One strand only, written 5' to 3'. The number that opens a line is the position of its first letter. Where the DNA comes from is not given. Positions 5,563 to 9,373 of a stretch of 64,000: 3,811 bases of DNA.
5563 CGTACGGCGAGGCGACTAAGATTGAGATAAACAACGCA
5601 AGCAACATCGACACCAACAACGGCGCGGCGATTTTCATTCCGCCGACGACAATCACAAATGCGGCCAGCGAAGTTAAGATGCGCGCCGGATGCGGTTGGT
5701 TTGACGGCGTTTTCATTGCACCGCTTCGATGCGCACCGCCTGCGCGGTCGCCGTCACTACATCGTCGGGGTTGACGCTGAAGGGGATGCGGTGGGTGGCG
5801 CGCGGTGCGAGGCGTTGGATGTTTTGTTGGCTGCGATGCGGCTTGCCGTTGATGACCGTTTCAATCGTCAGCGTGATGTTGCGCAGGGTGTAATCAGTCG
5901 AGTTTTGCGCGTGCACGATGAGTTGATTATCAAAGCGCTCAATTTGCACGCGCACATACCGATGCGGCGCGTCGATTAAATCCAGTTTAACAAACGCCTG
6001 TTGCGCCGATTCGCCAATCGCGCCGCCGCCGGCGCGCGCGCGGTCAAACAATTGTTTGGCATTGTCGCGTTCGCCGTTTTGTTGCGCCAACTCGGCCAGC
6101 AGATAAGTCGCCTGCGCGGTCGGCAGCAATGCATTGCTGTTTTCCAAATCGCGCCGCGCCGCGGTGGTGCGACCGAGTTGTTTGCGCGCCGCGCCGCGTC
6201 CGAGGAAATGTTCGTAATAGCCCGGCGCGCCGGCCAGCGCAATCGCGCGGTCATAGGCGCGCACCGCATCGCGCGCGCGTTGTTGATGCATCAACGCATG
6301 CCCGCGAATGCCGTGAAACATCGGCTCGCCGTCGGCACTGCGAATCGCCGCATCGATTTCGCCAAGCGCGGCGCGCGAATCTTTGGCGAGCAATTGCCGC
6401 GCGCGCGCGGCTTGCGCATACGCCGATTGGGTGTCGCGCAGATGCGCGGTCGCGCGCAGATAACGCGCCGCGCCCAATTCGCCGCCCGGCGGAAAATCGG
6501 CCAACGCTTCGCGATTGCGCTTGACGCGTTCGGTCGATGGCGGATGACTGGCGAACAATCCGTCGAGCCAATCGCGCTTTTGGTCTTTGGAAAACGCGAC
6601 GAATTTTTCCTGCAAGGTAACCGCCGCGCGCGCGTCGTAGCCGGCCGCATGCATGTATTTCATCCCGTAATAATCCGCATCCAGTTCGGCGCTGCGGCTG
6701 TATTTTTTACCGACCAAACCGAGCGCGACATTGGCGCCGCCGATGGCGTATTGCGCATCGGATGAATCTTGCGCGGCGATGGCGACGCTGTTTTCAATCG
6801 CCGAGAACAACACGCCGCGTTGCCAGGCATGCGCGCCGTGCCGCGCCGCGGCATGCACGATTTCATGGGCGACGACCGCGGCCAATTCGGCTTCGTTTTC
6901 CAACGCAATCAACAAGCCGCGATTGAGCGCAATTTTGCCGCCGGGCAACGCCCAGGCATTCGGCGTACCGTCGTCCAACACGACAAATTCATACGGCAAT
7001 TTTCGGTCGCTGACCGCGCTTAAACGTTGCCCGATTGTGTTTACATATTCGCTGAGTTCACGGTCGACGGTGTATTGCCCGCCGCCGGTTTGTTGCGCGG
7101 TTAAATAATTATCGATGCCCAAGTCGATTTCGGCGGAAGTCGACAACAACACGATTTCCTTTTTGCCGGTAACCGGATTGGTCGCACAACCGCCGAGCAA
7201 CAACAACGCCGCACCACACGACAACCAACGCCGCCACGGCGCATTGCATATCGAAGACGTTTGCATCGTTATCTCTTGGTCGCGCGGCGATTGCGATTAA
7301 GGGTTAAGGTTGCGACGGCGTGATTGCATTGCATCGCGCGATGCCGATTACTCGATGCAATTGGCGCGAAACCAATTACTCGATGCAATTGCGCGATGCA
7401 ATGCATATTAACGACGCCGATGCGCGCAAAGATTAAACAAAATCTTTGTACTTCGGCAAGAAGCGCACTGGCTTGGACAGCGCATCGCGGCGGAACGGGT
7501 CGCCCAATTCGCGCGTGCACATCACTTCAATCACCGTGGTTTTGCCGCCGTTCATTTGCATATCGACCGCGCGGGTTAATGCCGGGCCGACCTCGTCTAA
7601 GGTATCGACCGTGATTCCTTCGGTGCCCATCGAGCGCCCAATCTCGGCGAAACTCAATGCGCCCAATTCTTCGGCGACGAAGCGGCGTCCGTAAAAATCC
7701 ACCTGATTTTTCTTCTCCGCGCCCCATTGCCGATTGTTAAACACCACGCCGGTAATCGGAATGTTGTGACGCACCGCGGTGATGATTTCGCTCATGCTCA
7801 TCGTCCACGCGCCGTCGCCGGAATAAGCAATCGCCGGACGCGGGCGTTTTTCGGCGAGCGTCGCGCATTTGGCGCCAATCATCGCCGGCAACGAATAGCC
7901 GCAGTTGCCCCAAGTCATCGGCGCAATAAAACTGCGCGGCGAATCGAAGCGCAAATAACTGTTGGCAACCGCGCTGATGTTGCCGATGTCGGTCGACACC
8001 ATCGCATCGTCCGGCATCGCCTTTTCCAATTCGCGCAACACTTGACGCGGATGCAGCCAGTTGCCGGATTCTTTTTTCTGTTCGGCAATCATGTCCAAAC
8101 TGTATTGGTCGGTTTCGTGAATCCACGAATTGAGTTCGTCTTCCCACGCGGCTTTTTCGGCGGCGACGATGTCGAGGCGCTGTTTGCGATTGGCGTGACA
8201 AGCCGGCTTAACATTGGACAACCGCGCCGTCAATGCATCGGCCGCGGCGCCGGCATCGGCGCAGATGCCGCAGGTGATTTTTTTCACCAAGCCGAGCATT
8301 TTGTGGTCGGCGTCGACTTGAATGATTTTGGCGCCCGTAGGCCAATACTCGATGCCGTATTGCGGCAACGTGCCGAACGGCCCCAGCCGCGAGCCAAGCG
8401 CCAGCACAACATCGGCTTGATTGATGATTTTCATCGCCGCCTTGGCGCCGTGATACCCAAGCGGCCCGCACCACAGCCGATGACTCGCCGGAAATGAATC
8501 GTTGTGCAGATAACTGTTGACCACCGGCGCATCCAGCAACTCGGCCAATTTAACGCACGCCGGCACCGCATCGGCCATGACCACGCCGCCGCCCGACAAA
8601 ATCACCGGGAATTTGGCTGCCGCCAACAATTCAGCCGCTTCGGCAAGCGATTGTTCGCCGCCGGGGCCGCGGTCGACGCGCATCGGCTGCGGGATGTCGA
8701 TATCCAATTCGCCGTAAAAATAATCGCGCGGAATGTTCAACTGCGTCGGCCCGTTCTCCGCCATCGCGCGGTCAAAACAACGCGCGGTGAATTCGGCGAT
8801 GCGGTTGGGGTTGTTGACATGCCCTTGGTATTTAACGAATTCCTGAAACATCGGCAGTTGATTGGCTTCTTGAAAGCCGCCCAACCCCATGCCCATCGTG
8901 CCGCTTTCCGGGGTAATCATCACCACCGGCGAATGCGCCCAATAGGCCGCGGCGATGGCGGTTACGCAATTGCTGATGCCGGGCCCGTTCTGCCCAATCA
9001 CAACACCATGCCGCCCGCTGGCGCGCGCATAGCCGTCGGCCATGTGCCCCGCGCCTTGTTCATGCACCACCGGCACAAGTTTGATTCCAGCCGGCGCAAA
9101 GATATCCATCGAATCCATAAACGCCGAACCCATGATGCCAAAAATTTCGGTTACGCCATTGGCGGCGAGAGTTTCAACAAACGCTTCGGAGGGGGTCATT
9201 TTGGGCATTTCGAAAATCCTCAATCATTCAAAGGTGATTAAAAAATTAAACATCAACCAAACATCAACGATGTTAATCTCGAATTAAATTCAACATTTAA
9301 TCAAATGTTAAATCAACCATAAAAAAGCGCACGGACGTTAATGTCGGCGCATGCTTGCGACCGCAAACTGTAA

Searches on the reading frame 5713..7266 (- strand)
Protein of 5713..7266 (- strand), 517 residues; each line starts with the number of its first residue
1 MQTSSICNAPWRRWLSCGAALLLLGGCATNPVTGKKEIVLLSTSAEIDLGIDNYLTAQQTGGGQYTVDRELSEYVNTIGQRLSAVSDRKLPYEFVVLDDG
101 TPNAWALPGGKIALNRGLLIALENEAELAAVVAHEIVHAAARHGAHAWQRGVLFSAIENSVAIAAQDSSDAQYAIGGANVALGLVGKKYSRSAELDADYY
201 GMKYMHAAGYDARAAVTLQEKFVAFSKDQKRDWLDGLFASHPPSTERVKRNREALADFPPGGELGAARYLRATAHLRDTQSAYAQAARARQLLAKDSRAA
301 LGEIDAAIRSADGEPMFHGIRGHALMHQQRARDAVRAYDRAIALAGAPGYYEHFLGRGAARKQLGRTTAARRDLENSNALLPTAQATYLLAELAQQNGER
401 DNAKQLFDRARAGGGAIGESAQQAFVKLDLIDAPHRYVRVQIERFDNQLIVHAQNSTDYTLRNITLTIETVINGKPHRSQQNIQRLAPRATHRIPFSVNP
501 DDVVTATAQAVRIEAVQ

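Call 49: search_protein_families(library=pfam, proteins=[window:5713-7266:-], max_evalue=0.00001)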
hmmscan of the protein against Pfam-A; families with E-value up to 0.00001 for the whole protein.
window:5713-7266:- (517 aa): 1 family
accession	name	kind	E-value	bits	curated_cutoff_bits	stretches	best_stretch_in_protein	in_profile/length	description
PF01435.24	Peptidase_M48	-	2.4e-31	109.5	20.3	1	73-251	5-182/186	Peptidase family M48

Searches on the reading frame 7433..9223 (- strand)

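Call 49: search_protein_families(library=pfam, proteins=[window:7433-9223:-], max_evalue=0.00001)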
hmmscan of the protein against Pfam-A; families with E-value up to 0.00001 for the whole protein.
window:7433-9223:- (596 aa): 3 families
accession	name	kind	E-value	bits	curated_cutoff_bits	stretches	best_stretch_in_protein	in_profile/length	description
PF02775.26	TPP_enzyme_C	-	1.5e-35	122.7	21.9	1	412-567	1-151/151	Thiamine pyrophosphate enzyme, C-terminal TPP binding domain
PF00205.28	TPP_enzyme_M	-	2.1e-35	121.8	30.4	1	194-331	2-137/137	Thiamine pyrophosphate enzyme, central domain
PF02776.23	TPP_enzyme_N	-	8.4e-32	109.9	26.8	1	9-124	1-118/119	Thiamine pyrophosphate enzyme, N-terminal TPP binding domain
